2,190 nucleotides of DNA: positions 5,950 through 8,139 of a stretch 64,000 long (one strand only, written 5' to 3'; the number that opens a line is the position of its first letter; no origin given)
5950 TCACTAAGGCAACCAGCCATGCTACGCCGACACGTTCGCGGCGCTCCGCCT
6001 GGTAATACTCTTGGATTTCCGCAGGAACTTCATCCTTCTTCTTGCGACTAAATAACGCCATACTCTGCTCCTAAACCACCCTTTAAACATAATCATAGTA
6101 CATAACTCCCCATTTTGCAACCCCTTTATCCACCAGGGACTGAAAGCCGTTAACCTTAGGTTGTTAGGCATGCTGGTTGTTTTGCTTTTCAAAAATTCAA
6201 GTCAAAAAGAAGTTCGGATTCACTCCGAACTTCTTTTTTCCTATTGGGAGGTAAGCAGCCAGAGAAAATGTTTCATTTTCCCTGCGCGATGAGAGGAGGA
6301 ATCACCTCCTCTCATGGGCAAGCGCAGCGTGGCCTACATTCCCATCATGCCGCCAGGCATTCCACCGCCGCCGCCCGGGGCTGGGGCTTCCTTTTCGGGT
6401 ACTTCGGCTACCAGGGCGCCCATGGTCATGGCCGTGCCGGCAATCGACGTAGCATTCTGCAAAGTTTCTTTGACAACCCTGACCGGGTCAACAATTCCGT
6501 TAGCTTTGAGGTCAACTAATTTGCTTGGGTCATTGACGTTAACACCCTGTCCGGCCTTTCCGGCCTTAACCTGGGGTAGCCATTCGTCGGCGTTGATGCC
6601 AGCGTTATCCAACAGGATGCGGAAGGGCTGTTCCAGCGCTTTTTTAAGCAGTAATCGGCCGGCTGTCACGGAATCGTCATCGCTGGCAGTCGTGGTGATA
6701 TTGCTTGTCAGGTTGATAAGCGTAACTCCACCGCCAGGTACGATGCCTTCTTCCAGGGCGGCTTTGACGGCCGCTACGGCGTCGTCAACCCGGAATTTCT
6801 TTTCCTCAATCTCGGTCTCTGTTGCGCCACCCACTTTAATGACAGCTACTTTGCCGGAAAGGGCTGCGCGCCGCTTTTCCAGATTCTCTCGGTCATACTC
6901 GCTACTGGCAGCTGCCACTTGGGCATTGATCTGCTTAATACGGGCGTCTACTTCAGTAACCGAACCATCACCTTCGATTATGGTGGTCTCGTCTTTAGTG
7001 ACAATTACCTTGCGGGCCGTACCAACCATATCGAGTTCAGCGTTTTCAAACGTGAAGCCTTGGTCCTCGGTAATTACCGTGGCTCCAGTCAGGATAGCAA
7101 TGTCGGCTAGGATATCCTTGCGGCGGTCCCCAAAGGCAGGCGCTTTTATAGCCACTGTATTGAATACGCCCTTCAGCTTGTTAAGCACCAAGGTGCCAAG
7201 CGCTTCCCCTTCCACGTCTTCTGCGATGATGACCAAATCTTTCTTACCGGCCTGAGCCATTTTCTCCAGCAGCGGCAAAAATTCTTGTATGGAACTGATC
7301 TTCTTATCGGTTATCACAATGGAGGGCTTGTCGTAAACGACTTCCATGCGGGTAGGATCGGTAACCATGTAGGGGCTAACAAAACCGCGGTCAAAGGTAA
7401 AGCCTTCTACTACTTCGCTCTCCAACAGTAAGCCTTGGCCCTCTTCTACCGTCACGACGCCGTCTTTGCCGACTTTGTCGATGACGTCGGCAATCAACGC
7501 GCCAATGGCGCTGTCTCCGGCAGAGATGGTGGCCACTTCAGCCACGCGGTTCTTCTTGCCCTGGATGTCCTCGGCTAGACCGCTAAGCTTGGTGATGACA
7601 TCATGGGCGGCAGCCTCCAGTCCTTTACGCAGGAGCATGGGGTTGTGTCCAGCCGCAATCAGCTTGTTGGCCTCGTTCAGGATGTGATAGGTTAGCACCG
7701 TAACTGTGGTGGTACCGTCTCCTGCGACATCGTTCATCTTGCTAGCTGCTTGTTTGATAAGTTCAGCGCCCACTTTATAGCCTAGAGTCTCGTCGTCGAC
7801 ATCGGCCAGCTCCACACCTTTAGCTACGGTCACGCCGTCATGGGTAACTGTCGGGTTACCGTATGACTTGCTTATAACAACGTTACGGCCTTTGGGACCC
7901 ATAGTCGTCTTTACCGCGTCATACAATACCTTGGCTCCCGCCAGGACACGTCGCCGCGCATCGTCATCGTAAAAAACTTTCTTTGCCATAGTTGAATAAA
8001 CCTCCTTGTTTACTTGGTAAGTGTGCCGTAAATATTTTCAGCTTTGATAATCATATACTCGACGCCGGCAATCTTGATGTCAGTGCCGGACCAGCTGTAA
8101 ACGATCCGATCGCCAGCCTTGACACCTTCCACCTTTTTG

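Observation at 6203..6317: Conserved about 64-nt twin-hairpin element in the 3' region of groEL, repeated at 34289-34354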

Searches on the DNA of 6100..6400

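Call 15: search_rna_families(source=window, start=6100, end=6400, threshold=evalue, max_evalue=10, show_alignments=3)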
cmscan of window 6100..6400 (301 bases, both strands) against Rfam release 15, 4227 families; matches with E-value up to 10: 18.
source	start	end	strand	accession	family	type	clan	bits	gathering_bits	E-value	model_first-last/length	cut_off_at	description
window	6200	6242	-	RF03623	mir-1252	Gene; miRNA;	-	22.3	70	0.17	1-65/65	no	mir-1252 microRNA precursor family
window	6200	6242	+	RF03623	mir-1252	Gene; miRNA;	-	21.3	70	0.29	1-65/65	no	mir-1252 microRNA precursor family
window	6204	6238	-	RF03244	mir-4798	Gene; miRNA;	-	20.6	75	0.096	1-75/75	no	mir-4798 microRNA precursor family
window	6176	6239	+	RF02495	ohsC_RNA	Gene; antitoxin;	-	20.5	50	0.74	1-77/77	no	Oppression of Hydrophobic ORF by sRNA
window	6202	6241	+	RF00248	mir-148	Gene; miRNA;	-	19.9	53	0.091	1-74/74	no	mir-148/mir-152 microRNA precursor family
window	6138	6242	+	RF00558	L20_leader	Cis-reg; leader;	-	18.4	58.7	0.27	1-127/127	no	Ribosomal protein L20 leader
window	6203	6278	+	RF02322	TtnuHACA15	Gene; snRNA; snoRNA; HACA-box;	-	17.6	100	1.2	1-117/117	no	Tetrahymena snoRNA TtnuHACA15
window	6207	6256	-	RF02596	cyano_het_sRNA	Gene; sRNA;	-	16.7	35.7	0.6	1-56/56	no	Cyanobacteria heterocyst sRNA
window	6185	6253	-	RF00618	U4atac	Gene; snRNA; splicing;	CL00007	16.4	53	1.2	1-132/132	no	U4atac minor spliceosomal RNA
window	6207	6237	+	RF03217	mir-3167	Gene; miRNA;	-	16.3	86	3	1-59/59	no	mir-3167 microRNA precursor family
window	6166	6254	-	RF00007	U12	Gene; snRNA; splicing;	CL00006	14.7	53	0.96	1-151/151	no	U12 minor spliceosomal RNA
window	6200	6284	-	RF02651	SorY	Gene; sRNA;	-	14.5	111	1.4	1-83/83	no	Singlet oxygen resistance RNA Y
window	6204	6238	+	RF03743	MIR7696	Gene; miRNA;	-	14.4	83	6.5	1-88/88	no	MIR7696 microRNA precursor family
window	6289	6315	-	RF03831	mir-627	Gene; miRNA;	-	14.3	86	3.5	29-60/87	no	mir-627 microRNA precursor family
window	6205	6319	-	RF02344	ar14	Gene; sRNA;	-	13.8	58.8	1.9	1-123/123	no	Alphaproteobacterial ar14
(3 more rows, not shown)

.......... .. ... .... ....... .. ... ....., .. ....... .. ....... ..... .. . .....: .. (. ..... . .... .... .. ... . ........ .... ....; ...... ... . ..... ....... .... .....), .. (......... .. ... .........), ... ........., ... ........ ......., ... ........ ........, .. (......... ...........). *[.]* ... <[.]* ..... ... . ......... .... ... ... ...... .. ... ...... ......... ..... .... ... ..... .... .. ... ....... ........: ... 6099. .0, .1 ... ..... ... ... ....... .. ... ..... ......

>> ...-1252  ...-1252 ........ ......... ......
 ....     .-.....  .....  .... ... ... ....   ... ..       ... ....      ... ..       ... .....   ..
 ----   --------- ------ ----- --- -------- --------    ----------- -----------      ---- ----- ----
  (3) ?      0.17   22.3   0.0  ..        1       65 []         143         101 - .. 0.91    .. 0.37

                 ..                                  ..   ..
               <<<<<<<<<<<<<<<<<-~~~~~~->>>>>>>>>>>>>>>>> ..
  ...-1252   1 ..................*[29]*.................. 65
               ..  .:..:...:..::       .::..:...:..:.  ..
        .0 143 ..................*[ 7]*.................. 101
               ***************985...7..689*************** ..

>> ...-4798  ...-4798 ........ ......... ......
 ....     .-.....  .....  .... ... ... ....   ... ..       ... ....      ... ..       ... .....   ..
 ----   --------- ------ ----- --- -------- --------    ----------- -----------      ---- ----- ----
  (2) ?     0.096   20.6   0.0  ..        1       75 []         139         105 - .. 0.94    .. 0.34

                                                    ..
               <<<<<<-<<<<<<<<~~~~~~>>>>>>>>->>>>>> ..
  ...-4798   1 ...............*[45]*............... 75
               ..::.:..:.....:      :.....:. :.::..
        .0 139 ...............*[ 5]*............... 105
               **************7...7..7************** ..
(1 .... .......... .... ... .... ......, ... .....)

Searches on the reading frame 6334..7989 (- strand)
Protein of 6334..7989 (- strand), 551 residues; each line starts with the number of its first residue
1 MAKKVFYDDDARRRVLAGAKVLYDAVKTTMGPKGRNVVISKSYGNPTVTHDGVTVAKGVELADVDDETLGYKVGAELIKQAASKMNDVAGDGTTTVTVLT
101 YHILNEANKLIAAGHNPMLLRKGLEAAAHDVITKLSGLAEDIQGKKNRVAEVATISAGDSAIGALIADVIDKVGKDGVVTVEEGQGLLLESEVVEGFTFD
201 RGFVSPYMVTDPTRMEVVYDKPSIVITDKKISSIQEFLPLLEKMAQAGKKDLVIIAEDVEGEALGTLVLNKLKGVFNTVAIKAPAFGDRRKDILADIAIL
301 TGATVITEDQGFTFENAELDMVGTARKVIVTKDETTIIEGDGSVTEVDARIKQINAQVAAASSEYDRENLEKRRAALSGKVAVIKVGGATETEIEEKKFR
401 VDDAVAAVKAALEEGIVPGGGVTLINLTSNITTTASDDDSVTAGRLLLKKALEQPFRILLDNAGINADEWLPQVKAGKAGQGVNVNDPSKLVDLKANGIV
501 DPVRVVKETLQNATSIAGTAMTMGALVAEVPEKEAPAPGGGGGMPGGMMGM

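Call 8: find_encoding_contigs(protein=window:6334-7989:-, flank=10000, max_places=10)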
Protein window:6334-7989:- (551 aa): 1 contig read that carries it; 1 place shown.
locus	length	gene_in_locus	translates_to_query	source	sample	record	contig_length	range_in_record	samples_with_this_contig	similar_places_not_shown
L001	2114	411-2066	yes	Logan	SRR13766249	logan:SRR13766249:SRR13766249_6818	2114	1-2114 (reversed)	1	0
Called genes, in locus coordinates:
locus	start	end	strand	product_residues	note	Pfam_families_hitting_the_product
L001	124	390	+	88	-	PF00166:Cpn10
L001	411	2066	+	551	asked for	PF00118:Cpn60_TCP1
